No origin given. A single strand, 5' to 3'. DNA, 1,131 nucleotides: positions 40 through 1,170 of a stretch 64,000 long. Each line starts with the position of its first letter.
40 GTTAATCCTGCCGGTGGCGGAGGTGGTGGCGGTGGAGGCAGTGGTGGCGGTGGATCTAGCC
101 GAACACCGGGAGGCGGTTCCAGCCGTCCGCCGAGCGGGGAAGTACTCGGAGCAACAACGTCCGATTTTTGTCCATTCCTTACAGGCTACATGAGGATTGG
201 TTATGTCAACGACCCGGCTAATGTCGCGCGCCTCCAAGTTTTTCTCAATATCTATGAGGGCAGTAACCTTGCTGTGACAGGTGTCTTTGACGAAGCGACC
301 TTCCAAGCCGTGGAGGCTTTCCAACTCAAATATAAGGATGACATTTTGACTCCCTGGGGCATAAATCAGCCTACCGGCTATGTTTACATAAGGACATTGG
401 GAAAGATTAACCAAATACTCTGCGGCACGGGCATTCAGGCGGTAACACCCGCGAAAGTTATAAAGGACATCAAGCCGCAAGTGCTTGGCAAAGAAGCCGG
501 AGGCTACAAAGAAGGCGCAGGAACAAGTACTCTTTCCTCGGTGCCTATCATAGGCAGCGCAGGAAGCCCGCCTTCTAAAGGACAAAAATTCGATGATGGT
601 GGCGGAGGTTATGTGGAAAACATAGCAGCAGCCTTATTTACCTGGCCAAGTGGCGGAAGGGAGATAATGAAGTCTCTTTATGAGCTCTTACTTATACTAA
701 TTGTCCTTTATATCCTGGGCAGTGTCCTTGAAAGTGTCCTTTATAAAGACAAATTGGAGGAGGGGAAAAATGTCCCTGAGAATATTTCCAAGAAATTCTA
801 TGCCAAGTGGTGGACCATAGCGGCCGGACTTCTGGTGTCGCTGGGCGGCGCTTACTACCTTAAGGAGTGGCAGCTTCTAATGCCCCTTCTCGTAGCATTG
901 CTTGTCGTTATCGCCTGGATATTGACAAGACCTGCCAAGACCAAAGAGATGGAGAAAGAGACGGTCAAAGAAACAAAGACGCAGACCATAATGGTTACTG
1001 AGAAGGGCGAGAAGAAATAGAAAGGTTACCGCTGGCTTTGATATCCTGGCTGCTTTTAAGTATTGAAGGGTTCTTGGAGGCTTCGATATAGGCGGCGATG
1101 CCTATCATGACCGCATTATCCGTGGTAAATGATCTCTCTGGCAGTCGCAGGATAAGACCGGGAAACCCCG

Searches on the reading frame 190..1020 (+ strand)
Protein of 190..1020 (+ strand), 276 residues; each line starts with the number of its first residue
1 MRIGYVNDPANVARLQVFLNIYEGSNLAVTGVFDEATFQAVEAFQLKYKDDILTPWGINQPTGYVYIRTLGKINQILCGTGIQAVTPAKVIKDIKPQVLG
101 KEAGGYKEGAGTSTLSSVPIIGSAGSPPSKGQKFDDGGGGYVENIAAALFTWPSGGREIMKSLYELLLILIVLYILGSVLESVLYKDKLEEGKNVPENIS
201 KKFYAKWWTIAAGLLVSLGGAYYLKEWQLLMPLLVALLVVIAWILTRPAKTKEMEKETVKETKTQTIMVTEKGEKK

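Call 76: search_protein_families(library=pfam, proteins=[window:190-1020:+], max_evalue=0.001)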
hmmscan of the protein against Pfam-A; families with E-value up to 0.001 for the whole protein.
window:190-1020:+ (276 aa): 1 family
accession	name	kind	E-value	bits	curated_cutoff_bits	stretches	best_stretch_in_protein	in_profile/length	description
PF01471.23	PG_binding_1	-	1.2e-05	25.9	23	1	10-48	3-41/57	Putative peptidoglycan binding domain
